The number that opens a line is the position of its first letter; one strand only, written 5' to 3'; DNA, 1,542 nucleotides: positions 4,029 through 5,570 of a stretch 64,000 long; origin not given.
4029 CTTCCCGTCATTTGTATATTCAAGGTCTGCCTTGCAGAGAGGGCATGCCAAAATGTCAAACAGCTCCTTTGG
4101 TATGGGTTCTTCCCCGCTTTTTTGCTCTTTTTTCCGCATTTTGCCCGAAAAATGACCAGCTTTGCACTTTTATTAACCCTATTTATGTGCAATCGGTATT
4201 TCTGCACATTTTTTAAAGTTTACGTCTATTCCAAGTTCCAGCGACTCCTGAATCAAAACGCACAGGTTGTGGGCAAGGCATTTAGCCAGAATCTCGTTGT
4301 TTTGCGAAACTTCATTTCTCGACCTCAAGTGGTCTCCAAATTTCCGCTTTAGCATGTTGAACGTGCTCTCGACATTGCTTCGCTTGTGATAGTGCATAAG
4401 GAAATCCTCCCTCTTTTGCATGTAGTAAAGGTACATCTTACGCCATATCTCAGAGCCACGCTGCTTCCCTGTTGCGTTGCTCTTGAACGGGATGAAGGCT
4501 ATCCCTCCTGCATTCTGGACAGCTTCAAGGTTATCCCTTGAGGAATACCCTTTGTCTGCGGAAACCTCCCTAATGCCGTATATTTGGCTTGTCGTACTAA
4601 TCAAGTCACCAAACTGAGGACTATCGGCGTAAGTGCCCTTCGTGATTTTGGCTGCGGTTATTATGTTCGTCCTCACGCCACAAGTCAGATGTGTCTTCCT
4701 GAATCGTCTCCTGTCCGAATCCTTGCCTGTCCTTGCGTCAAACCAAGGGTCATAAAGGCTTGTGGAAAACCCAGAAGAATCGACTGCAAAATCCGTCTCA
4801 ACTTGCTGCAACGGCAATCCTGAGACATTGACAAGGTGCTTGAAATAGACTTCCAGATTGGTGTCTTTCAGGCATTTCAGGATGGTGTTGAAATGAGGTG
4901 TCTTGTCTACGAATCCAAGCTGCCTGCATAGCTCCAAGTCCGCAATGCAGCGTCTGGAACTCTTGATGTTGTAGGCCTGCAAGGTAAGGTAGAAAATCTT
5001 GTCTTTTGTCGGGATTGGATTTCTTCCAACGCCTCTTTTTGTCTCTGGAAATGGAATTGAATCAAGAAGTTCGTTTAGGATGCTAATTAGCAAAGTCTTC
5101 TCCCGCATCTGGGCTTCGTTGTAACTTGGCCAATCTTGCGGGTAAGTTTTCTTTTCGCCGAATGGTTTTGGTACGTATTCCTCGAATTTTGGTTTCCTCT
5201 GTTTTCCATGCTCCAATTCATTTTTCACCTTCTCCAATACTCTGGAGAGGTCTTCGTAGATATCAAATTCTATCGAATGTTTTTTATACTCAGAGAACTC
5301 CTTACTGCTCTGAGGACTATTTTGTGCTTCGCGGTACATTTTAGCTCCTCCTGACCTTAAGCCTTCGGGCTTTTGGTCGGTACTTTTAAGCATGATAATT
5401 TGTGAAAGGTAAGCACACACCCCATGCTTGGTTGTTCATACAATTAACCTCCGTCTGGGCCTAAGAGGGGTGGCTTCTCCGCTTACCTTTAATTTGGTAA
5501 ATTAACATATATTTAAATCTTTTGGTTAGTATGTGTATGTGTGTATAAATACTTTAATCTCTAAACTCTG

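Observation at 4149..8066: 3.9-kb transposon-like unit bounded by a 9-bp target-site duplication and carrying two passenger genes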

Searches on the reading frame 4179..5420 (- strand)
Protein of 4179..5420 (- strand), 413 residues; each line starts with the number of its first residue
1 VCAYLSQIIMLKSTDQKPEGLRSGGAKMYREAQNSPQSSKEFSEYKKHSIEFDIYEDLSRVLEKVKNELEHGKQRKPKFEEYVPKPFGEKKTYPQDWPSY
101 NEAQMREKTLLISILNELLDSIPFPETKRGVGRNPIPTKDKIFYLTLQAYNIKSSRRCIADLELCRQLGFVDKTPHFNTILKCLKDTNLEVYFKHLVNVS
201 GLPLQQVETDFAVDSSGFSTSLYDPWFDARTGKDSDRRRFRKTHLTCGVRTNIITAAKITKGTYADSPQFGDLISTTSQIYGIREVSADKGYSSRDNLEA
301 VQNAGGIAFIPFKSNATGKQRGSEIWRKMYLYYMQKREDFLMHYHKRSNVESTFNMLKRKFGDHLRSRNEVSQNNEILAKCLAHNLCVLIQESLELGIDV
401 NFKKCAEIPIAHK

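Call 5: search_protein_families(library=pfam, proteins=[window:4179-5420:-], max_evalue=0.01)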
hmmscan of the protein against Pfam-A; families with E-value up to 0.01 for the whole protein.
window:4179-5420:- (413 aa): 2 families
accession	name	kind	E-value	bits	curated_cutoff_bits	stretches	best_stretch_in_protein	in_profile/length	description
PF01609.27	DDE_Tnp_1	-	6.8e-21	75.4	23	1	208-386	4-200/200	Transposase DDE domain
PF13751.12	DDE_Tnp_1_6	-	0.0022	18.7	25.1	1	335-388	68-123/125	Transposase DDE domain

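Call 7: search_protein_families(library=ncbifam, proteins=[window:4179-5420:-], max_evalue=0.1)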
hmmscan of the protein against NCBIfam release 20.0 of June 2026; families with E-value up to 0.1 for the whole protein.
window:4179-5420:- (413 aa): 9 families
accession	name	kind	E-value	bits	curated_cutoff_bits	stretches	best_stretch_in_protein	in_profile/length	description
NF033579.1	transpos_IS5_2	equivalog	1.6e-37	129.6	140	1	96-386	2-287/289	IS5 family transposase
NF033551.1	transpos_IS1182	equivalog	7.3e-20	71.3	270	2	220-337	247-364/488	IS1182 family transposase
NF033593.1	transpos_ISNCY_1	equivalog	5.8e-14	51.6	325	1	250-390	310-443/444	ISNCY family transposase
NF033581.1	transpos_IS5_4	equivalog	2.3e-10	40.3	140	1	237-386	150-284/285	IS5 family transposase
NF033592.1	transpos_IS4_1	equivalog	7.3e-10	38.5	115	2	211-317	109-211/332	IS4 family transposase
NF033580.1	transpos_IS5_3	equivalog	2.2e-07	30.7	110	1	236-359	120-230/258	IS5 family transposase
NF033520.1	transpos_IS982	equivalog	1.6e-06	27.9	130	1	242-387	115-242/243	IS982 family transposase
NF033578.1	transpos_IS5_1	equivalog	3.1e-06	26.6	275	1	242-389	285-416/419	IS5 family transposase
NF033559.2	transpos_IS1634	equivalog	3.9e-06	26.2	100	1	188-310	111-236/483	IS1634 family transposase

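Call 8: search_protein_families(library=padloc, proteins=[window:4179-5420:-], max_evalue=0.1)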
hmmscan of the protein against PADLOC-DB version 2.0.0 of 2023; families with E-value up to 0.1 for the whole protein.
window:4179-5420:- (413 aa): 0 families

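Call 9: find_homologous_proteins(query=window:4179-5420:-, max_evalue=1e-10)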
Query window:4179-5420:- (413 aa): 6620 proteins with E <= 1e-10 among 8000 candidates; the best 120 are listed.
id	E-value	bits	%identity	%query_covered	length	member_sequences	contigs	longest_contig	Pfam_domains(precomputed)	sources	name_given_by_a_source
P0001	9.7e-230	781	87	93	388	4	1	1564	PF01609.28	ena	-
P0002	4.8e-219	745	87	88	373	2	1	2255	PF01609.28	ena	-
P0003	9.8e-200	682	75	93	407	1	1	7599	PF01609.28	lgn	-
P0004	8.4e-181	619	76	83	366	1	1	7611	PF01609.28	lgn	-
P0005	1.2e-172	593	66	93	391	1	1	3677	PF01609.28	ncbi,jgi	-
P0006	2.8e-171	588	65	93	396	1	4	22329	PF01609.28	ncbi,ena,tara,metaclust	tara:strand:+ start:5570 stop:6760 length:1191 start_codon:yes stop_codon:yes gene_type:complete|met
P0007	4.8e-171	587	65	93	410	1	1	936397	PF01609.28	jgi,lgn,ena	-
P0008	2.0e-169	582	68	87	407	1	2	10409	PF01609.28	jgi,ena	-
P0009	8.1e-168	577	62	95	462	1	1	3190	PF01609.28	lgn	-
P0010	7.9e-167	573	65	92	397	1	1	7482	PF01609.28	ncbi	-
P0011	1.2e-163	563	66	87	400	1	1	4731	PF01609.28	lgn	-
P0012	7.9e-162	557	67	87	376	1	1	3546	PF01609.28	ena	-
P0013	1.4e-160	553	68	85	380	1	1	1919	PF01609.28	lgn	-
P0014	7.2e-160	550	65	88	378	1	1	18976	PF01609.28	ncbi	-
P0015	2.6e-159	549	61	93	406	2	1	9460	PF01609.28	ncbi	-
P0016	5.5e-159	548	61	93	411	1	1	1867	PF01609.28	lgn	-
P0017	4.0e-158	545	66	87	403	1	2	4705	PF01609.28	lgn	-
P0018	1.0e-157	543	66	88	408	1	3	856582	PF01609.28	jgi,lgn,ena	jgi:transposase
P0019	2.1e-157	542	66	87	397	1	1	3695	PF01609.28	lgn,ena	-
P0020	1.1e-154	533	61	93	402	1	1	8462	PF01609.28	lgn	-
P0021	1.1e-151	524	65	87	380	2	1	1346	PF01609.28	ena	-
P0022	1.7e-151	523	72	75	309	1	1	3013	PF01609.28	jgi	-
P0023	2.2e-150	519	64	87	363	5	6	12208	PF01609.28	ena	-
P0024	4.4e-150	518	69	79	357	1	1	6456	PF01609.28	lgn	-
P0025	7.4e-150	517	64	85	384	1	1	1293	PF01609.28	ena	-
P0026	7.6e-149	514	59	92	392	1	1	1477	PF01609.28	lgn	-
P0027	1.5e-148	513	70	75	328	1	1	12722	PF01609.28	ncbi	-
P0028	7.1e-148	511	67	78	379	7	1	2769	PF01609.28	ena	-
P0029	2.8e-146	506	69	78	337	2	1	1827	PF01609.28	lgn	-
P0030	9.4e-146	504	66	78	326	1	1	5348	PF01609.28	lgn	-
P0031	1.2e-145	504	63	83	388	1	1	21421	PF01609.28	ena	-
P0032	9.5e-145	501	62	87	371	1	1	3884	PF01609.28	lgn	-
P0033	2.6e-144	499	68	78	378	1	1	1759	PF01609.28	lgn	-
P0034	8.6e-144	498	67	78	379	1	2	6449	PF01609.28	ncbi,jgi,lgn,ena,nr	ncbi:MAG: transposase [Nanoarchaeota archaeon]|nr:transposase [Nanoarchaeota archaeon]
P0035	1.0e-143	497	66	79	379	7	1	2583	PF01609.28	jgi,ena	-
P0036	2.1e-143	496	62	85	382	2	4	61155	PF01609.28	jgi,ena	-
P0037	2.2e-143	496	70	72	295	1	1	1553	PF01609.28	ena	-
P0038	9.9e-143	494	61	87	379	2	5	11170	PF01609.28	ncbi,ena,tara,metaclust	tara:strand:- start:66 stop:1205 length:1140 start_codon:yes stop_codon:yes gene_type:complete|metac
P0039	1.3e-142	494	66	78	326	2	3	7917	PF01609.28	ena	-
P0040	3.1e-142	492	65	78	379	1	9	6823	PF01609.28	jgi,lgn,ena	-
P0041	5.0e-142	492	65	78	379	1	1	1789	PF01609.28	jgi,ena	-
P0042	5.3e-142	492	60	88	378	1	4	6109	PF01609.28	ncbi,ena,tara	tara:strand:- start:66 stop:1202 length:1137 start_codon:yes stop_codon:yes gene_type:complete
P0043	7.3e-142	491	56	93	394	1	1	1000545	PF01609.28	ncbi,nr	ncbi:hypothetical protein CEE44_00840 [Candidatus Woesearchaeota archaeon B3_Woes]|nr:MAG: hypotheti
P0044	1.2e-141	490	64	82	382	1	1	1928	PF01609.28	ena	-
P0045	1.7e-141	490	57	93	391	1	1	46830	PF01609.28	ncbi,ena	-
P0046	3.1e-140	486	65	78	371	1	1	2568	PF01609.28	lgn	-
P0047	1.0e-139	484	63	81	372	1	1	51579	PF01609.28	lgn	-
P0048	2.5e-139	483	64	78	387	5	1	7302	PF01609.28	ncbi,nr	ncbi:MAG: transposase [Candidatus Aenigmarchaeota archaeon]|nr:transposase [Candidatus Aenigmarchaeo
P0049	7.3e-139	481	60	87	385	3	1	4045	PF01609.28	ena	-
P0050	2.2e-138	480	64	81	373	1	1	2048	PF01609.28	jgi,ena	-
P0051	2.6e-138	479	58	89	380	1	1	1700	PF01609.28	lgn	-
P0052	4.3e-138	479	63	78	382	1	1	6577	PF01609.28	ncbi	-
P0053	8.9e-138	478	59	87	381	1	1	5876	PF01609.28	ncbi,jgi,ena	ncbi:MAG: transposase [archaeon]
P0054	1.4e-135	471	60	83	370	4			PF01609.28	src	-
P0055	2.0e-135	470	63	79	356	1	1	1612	PF01609.28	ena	-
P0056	1.0e-133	464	61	78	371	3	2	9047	PF01609.28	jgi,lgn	-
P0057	1.1e-133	464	56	88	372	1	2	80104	PF01609.28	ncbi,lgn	-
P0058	1.3e-133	464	62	79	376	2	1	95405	PF01609.28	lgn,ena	-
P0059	2.5e-133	463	66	76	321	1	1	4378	PF01609.28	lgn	-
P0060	3.2e-133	463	60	80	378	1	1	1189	PF01609.28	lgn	-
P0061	4.3e-133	462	60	79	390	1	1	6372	PF01609.28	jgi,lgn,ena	-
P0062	5.7e-133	462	60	82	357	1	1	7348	PF01609.28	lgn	-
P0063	5.7e-131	455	61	79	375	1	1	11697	PF01609.28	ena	-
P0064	1.0e-129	451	61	78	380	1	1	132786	PF01609.28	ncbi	ncbi:MAG: transposase [Nanoarchaeota archaeon]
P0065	4.1e-129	449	56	88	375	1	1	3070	PF01609.28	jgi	jgi:transposase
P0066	2.1e-128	447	60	77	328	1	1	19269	PF01609.28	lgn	-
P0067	2.5e-128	447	60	78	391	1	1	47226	PF01609.28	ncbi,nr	ncbi:transposase [Candidatus Woesearchaeota archaeon]|nr:transposase [Candidatus Woesearchaeota arch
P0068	7.5e-124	432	57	78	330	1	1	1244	PF01609.28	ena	-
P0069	1.2e-122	428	54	88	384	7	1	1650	PF01609.28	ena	-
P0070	1.5e-121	424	59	79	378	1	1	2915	PF01609.28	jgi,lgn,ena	-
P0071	2.9e-121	423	59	78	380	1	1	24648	PF01609.28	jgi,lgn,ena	-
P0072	1.4e-120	421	69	64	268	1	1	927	PF01609.28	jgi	-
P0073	5.4e-120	419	55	80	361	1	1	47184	PF01609.28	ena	-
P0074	1.6e-119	418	53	90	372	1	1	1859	PF01609.28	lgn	-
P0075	1.7e-118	414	57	78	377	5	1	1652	PF01609.28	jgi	-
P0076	4.0e-118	413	56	78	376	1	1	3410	PF01609.28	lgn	-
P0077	2.5e-117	410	57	78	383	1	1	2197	PF01609.28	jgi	jgi:transposase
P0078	1.5e-116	408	55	83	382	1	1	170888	PF01609.28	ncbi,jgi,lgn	ncbi:MAG: transposase [Candidatus Woesearchaeota archaeon]|jgi:transposase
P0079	2.7e-115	404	64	66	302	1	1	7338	PF01609.28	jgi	jgi:hypothetical protein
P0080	3.5e-114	400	57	76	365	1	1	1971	PF01609.28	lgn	-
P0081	1.2e-111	392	59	73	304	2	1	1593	PF01609.28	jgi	-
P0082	2.6e-110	387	48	89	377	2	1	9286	PF01609.28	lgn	-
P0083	8.6e-110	386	67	60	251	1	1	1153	PF01609.28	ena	-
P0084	1.5e-106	375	47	84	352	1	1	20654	PF01609.28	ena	-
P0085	1.1e-104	369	46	90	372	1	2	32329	PF01609.28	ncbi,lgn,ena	-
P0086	2.0e-102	361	53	77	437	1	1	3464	PF01609.28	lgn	-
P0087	5.9e-102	360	51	77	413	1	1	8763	PF01609.28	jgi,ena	-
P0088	2.0e-101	358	52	77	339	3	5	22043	PF01609.28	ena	-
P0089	3.7e-101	357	52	77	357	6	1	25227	PF01609.28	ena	-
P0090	5.2e-101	357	52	77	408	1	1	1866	PF01609.28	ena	-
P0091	6.7e-101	356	48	83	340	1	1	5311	PF01609.28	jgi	-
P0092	9.4e-101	356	51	76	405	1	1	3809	PF01609.28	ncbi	-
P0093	1.7e-100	355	66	57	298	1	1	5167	PF01609.28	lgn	-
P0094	1.7e-100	355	51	77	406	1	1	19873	PF01609.28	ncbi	-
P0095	2.7e-100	354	50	77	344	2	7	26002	PF01609.28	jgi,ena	-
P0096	3.5e-100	354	51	78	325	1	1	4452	PF01609.28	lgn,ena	-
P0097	4.0e-100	354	51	77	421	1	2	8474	PF01609.28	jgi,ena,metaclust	metaclust:\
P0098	7.4e-100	353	51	76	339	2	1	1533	PF01609.28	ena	-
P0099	1.5e-99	352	51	78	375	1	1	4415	PF01609.28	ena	-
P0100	2.0e-99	351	47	81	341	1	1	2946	PF01609.28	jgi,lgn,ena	-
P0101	2.5e-99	351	50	78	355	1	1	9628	PF01609.28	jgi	jgi:transposase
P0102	2.6e-99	351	49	82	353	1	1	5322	PF01609.28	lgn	-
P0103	4.1e-99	350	48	79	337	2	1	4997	PF01609.28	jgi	-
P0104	4.5e-99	350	48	78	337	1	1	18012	PF01609.28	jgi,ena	-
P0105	8.8e-99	349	48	82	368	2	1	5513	PF01609.28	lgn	-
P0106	1.8e-98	348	50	76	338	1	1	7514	PF01609.28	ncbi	ncbi:MAG: transposase [Candidatus Hermodarchaeota archaeon]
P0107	3.2e-98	347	51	75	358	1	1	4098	PF01609.28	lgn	-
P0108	3.2e-98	347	49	78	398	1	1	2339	PF01609.28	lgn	-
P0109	3.3e-98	347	46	86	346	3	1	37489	PF01609.28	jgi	-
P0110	4.8e-98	347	47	77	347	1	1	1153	PF01609.28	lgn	-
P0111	5.6e-98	347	50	78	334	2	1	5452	PF01609.28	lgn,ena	-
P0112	7.6e-98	346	49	78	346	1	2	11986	PF01609.28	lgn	-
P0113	7.7e-98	346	51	76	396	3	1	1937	PF01609.28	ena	-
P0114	9.2e-98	346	47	80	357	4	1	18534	PF01609.28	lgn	-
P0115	1.1e-97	346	50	75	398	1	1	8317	PF01609.28,PF04434.23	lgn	-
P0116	1.9e-97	345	49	84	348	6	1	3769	PF01609.28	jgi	-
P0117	2.0e-97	345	50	76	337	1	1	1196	PF01609.28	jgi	-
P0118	2.0e-97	345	50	76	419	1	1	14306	PF01609.28,PF04434.23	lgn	-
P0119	4.4e-97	344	50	77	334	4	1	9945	PF01609.28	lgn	-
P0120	5.2e-97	344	51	77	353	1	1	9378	PF01609.28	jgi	jgi:transposase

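Call 10: find_encoding_contigs(protein=P0001, flank=5000, max_places=4)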
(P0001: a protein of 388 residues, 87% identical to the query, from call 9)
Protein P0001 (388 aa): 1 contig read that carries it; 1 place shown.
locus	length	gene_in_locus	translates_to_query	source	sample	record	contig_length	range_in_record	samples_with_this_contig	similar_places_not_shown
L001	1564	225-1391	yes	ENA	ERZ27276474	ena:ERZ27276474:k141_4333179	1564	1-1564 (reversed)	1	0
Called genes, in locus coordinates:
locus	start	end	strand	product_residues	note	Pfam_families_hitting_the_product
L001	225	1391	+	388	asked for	PF01609:DDE_Tnp_1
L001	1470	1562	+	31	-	?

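Call 11: find_encoding_contigs(protein=P0002, flank=5000, max_places=4)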
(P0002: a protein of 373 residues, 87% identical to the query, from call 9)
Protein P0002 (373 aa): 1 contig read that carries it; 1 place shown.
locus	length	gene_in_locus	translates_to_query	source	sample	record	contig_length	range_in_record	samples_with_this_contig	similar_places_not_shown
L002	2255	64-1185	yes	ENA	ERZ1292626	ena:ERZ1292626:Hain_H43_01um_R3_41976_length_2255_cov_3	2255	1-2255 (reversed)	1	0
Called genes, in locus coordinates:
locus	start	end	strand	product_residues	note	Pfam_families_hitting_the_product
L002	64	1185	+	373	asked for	PF01609:DDE_Tnp_1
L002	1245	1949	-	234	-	-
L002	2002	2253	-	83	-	?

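Call 12: find_encoding_contigs(protein=P0003, flank=6000, max_places=4)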
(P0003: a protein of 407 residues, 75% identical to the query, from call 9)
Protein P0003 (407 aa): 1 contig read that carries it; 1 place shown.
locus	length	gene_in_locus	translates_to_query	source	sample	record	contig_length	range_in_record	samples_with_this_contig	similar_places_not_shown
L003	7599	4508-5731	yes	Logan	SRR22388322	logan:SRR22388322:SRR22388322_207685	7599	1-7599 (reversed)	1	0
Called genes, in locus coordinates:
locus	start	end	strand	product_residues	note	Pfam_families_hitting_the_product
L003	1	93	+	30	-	?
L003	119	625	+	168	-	PF13274:SocA_Panacea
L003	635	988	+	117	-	-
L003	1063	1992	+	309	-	-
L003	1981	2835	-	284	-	PF02086:MethyltransfD12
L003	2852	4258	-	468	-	-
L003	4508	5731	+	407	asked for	PF01609:DDE_Tnp_1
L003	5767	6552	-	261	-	PF00239:Resolvase, PF07508:Recombinase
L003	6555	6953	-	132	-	-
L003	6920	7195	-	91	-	-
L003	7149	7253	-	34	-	-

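Call 13: find_encoding_contigs(protein=P0004, flank=6000, max_places=4)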
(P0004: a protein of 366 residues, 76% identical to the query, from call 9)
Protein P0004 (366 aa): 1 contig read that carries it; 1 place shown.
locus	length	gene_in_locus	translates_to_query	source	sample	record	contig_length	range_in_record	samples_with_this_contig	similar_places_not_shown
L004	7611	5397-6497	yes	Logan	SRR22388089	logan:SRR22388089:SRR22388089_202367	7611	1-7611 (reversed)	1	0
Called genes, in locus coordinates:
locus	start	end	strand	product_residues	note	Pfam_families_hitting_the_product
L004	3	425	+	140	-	?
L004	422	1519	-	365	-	PF00145:DNA_methylase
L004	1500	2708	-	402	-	PF00145:DNA_methylase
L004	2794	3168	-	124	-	-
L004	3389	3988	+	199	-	PF00156:Pribosyltran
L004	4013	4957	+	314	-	PF02481:DNA_processg_A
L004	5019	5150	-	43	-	-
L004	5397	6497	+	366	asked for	PF01609:DDE_Tnp_1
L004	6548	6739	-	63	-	-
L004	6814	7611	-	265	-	?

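Call 21: find_related_loci(query=window:4179-5339:-, collection=genome_contigs, flank=10000)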
Query window:4179-5339:- (386 aa) in genome_contigs; peptide patterns used: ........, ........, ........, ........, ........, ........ (x = any residue, [..] = any of these).
21 stretches matched a pattern, but none encodes a relative of the query by tblastn (E <= 1e-3).

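Call 23: find_related_loci(query=A2, collection=genome_contigs, flank=10000)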
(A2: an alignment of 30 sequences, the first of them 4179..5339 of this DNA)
Query A2 (386 aa) in genome_contigs; peptide patterns used: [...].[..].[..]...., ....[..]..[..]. (x = any residue, [..] = any of these).
417 stretches matched a pattern; 310 encode a relative of the query (tblastn E <= 1e-3); the best 80 are kept; 79 distinct loci.
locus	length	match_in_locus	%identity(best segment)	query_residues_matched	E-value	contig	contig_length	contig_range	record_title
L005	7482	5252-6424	65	7-385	5e-167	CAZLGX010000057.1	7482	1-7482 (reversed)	MAG TPA_asm: uncultured Methanosarcinales archaeon isolate SRP269290_co3_950 genome assembly, contig: NODE_13887_length_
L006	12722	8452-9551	70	25-386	3e-156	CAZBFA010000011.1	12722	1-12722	MAG TPA_asm: Candidatus Woesearchaeota archaeon isolate SRP090828_co2_58 genome assembly, contig: NODE_1697_length_12722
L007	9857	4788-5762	68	62-386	9e-154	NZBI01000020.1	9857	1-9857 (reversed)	MAG: Nanoarchaeota archaeon isolate ARS1403 41963, whole genome shotgun sequence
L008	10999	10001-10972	66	62-385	8e-151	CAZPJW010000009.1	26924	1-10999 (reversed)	MAG TPA_asm: Candidatus Woesearchaeota archaeon isolate binchicken_co141_105 genome assembly, contig: NODE_7970_length_2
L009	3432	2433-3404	67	62-385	9e-156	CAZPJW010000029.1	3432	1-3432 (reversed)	MAG TPA_asm: Candidatus Woesearchaeota archaeon isolate binchicken_co141_105 genome assembly, contig: NODE_86683_length_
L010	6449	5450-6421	67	62-385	4e-149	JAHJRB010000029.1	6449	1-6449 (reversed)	MAG: Nanoarchaeota archaeon isolate OS_PC_MetaG.mb.127 OS_PC_MetaG.mb.127_k141_85827, whole genome shotgun sequence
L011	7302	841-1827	64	63-386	5e-144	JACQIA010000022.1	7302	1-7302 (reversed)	MAG: Candidatus Aenigmatarchaeota archaeon isolate NC_groundwater_1113_Ag_S-0.1um_37_102 S_p1_S3_coassembly_k141_312836,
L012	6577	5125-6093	63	63-385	2e-143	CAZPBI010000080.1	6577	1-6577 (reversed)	MAG TPA_asm: Candidatus Woesearchaeota archaeon isolate SRP269290_co3_813 genome assembly, contig: NODE_16995_length_657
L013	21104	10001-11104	56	24-386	1e-139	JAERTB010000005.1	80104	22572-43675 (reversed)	MAG: Candidatus Woesearchaeota archaeon isolate BH21 c_000000000879, whole genome shotgun sequence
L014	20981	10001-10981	62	64-385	2e-138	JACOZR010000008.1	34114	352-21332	MAG: Candidatus Woesearchaeota archaeon isolate NC_groundwater_210_Ag_S-0.1um_32_9 S4_GD2017_2_S1_scaffold_1757, whole g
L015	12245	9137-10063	66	62-370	3e-137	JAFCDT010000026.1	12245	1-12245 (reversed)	Candidatus Woesearchaeota archaeon isolate Meg22_1012_Bin_105 Meg22_1012_Bin_105_scaffold_33337, whole genome shotgun se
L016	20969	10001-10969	61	62-385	3e-135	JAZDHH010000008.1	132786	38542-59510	MAG: Nanoarchaeota archaeon isolate MEGAHIT-group-0.31 k141_4474813, whole genome shotgun sequence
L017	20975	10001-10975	60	62-385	9e-134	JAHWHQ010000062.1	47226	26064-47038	MAG: Candidatus Woesearchaeota archaeon isolate MP5_5_87 k127_42902237, whole genome shotgun sequence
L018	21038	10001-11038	55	43-386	5e-122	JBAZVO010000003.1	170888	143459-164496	MAG: Candidatus Woesearchaeota archaeon isolate SO_2017_GW1_254 NODE_674_length_170888_cov_5.272597_OW334_2017, whole ge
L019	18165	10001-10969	50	62-383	1e-101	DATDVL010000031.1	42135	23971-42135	MAG TPA_asm: Candidatus Nanoarchaeia archaeon isolate SMAG_U8083 k141_652970, whole genome shotgun sequence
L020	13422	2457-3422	51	62-383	5e-101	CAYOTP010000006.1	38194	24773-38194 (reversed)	MAG TPA_asm: uncultured Thermoplasmatales archaeon isolate SRP332253_co1_29 genome assembly, contig: NODE_1356_length_38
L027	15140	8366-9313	44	61-380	1e-93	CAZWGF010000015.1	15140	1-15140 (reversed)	MAG TPA_asm: Candidatus Woesearchaeota archaeon isolate SRP104257_co1_234 genome assembly, contig: NODE_2533_length_1514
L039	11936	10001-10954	46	64-375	2e-91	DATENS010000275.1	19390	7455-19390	MAG TPA_asm: Pyrinomonadaceae bacterium isolate SMAG_U8975 k141_1976203, whole genome shotgun sequence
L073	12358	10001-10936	42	62-375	9e-87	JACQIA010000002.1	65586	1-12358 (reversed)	MAG: Candidatus Aenigmatarchaeota archaeon isolate NC_groundwater_1113_Ag_S-0.1um_37_102 S_p1_S3_coassembly_k141_99388,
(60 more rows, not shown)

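Call 54: search_protein_families(library=pfam, proteins=[L003:1021-1992:+], max_evalue=0.01)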
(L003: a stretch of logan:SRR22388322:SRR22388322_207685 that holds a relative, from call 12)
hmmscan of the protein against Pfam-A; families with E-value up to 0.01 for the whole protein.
L003:1021-1992:+ (323 aa): 0 families
